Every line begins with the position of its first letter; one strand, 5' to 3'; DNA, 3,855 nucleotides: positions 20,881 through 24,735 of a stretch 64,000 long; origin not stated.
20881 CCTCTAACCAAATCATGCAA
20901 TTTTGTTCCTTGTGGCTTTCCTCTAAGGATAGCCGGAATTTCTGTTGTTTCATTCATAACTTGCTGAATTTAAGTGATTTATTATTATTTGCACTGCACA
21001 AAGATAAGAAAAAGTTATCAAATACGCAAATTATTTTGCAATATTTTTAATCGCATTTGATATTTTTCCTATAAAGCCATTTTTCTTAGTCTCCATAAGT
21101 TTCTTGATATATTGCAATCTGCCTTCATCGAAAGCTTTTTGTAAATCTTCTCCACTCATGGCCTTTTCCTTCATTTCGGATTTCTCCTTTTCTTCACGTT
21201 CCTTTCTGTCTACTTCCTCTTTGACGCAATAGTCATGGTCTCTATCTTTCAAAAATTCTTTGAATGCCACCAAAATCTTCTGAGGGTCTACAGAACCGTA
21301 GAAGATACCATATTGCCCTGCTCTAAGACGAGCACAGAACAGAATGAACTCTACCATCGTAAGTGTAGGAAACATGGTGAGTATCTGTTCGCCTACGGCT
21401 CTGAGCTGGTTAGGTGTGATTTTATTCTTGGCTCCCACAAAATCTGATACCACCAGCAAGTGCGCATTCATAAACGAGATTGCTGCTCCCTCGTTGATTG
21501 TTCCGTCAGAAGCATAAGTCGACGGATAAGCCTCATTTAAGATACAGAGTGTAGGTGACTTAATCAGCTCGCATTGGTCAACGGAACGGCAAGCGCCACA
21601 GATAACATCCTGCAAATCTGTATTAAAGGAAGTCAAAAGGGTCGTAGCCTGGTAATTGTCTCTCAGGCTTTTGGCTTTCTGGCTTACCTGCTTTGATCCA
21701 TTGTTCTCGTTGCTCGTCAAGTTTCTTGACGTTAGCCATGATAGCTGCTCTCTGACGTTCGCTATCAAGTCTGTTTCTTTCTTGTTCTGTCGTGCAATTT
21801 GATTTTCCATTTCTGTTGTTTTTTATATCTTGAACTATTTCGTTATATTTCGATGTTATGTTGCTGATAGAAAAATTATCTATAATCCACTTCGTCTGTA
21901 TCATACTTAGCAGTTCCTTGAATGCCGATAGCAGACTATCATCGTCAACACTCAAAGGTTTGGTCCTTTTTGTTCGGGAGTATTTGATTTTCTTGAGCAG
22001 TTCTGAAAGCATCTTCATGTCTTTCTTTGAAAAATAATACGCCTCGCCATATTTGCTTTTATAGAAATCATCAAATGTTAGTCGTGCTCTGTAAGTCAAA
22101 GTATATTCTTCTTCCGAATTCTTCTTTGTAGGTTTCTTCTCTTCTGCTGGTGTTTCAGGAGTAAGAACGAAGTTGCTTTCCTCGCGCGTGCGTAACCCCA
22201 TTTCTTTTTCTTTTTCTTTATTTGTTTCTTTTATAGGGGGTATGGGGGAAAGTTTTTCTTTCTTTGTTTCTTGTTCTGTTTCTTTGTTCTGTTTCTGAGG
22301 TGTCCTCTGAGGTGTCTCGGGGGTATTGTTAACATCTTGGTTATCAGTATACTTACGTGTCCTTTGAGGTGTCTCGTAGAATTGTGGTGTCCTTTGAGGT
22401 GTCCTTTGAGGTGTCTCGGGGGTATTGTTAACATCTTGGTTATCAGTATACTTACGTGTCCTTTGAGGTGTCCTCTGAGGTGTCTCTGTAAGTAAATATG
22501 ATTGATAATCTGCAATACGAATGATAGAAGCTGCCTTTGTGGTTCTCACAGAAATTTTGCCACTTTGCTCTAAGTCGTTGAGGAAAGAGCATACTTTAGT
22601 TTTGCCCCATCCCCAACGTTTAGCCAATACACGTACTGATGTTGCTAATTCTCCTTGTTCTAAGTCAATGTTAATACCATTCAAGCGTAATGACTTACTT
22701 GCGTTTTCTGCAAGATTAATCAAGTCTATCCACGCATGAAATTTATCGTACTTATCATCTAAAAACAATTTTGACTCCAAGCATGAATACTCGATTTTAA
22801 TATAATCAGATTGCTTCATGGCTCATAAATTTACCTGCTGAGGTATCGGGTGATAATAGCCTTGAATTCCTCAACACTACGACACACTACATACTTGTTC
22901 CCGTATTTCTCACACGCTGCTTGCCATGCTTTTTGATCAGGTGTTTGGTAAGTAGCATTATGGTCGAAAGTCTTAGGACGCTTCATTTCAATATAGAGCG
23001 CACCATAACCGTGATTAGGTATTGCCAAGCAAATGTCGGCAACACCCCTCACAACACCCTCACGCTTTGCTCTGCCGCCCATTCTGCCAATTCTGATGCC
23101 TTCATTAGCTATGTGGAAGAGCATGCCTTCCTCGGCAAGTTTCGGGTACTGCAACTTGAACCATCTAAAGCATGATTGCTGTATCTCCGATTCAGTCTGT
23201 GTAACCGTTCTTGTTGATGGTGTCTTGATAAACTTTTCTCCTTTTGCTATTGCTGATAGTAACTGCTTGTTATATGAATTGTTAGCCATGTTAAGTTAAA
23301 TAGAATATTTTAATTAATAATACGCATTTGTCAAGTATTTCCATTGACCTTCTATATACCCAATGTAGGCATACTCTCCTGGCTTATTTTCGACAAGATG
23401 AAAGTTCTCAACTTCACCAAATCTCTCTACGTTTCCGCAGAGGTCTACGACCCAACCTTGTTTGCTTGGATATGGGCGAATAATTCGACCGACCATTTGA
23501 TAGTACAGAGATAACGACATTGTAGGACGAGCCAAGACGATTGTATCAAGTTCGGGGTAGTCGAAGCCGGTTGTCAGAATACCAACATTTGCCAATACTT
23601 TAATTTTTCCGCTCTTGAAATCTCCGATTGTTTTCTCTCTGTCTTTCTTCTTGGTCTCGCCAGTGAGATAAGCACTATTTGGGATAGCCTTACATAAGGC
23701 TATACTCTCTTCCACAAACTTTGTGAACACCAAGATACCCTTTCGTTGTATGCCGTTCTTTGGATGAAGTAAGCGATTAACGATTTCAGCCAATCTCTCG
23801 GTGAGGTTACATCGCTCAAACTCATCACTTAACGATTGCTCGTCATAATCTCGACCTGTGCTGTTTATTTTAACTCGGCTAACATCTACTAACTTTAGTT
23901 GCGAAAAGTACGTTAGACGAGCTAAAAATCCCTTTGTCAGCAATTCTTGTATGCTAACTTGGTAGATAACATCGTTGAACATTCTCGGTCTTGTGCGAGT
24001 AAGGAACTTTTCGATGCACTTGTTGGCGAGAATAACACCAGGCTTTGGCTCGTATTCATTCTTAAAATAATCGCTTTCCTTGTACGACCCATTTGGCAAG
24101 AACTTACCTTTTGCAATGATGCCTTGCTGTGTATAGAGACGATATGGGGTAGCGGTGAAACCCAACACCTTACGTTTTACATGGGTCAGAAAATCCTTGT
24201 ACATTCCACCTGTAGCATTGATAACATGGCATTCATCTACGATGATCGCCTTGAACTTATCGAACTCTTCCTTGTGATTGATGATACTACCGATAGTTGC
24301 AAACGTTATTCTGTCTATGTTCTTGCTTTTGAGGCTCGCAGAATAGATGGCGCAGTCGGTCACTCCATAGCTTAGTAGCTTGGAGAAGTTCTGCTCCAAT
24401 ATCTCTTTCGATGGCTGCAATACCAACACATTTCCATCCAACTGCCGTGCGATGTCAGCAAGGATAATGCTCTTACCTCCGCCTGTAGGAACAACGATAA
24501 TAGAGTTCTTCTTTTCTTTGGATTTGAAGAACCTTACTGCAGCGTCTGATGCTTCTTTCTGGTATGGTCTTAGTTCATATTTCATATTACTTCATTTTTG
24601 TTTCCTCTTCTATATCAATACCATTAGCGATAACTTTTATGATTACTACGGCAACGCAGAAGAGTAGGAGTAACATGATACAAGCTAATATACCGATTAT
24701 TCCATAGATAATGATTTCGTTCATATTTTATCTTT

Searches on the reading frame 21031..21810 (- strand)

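Call 46: search_protein_families(library=pfam, proteins=[window:21031-21810:-], max_evalue=0.001)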
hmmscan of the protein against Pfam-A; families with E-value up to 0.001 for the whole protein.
window:21031-21810:- (259 aa): 1 family
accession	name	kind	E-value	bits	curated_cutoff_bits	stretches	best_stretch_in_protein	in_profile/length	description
PF20338.3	DUF6633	-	2.1e-09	38.2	27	1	138-201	9-72/105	Family of unknown function (DUF6633)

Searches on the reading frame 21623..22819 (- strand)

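Call 12: search_protein_families(library=phrogs, proteins=[window:21623-22819:-], max_evalue=0.001)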
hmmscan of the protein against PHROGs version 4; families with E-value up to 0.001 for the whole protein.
window:21623-22819:- (398 aa): 6 families
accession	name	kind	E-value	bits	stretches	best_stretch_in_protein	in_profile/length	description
phrog_2514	-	DNA, RNA and nucleotide metabolism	5.3e-11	43.3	1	3-279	2-176/270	DnaD-like helicase loader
phrog_35955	-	unknown function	6.9e-11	43.1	1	12-122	10-120/285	-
phrog_186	-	DNA, RNA and nucleotide metabolism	7.1e-11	43.3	1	1-189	17-160/308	DnaD-like helicase loader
phrog_27581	-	unknown function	9e-07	29.8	1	5-166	27-186/216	-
phrog_7498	-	DNA, RNA and nucleotide metabolism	8.5e-06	26.1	1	41-182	38-178/296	DnaD-like helicase loader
phrog_36825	-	unknown function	0.00012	22.8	1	50-120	49-119/279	-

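Call 13: search_protein_families(library=pfam, proteins=[window:21623-22819:-], max_evalue=0.001)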
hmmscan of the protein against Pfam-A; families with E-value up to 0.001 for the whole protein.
window:21623-22819:- (398 aa): 0 families

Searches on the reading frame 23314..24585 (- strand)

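Call 12: search_protein_families(library=phrogs, proteins=[window:23314-24585:-], max_evalue=0.001)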
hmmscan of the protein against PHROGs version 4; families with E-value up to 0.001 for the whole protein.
window:23314-24585:- (423 aa): 10 families
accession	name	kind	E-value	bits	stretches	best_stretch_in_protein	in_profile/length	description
phrog_16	-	DNA, RNA and nucleotide metabolism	1.1e-83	283.1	1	1-389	269-609/986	DNA helicase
phrog_62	-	DNA, RNA and nucleotide metabolism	4.7e-18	65.1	1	1-370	693-1096/1881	DNA helicase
phrog_9690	-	DNA, RNA and nucleotide metabolism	1.3e-14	55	1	201-377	89-262/306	DNA helicase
phrog_16259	-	DNA, RNA and nucleotide metabolism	2.9e-12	47.5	1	2-125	115-239/330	DNA helicase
phrog_16694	-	unknown function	5.2e-09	35.6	1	307-374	597-663/1010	-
phrog_2488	-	DNA, RNA and nucleotide metabolism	3.4e-08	33.7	1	5-51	19-64/579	DNA helicase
phrog_6819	-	DNA, RNA and nucleotide metabolism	1.3e-06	28.2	1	15-123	27-147/645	Holliday junction branch migration helicase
phrog_17901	-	DNA, RNA and nucleotide metabolism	6.3e-06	27.6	1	324-387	8-72/109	DNA helicase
phrog_3830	-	unknown function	0.00068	18.9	0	311-388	621-699/1032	-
phrog_34481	-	unknown function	0.00093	20.1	0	29-90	54-117/132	-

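Call 13: search_protein_families(library=pfam, proteins=[window:23314-24585:-], max_evalue=0.001)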
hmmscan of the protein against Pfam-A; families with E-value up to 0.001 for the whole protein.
window:23314-24585:- (423 aa): 3 families
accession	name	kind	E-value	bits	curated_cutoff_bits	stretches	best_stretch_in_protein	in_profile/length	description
PF04851.21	ResIII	-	2.2e-25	89.9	22.5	1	2-149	1-164/164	Type III restriction enzyme, res subunit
PF00271.37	Helicase_C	-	3.7e-16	59.8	23.5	1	272-370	9-108/110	Helicase conserved C-terminal domain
PF00270.35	DEAD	-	2.7e-13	50.5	26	1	7-148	2-161/167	DEAD/DEAH box helicase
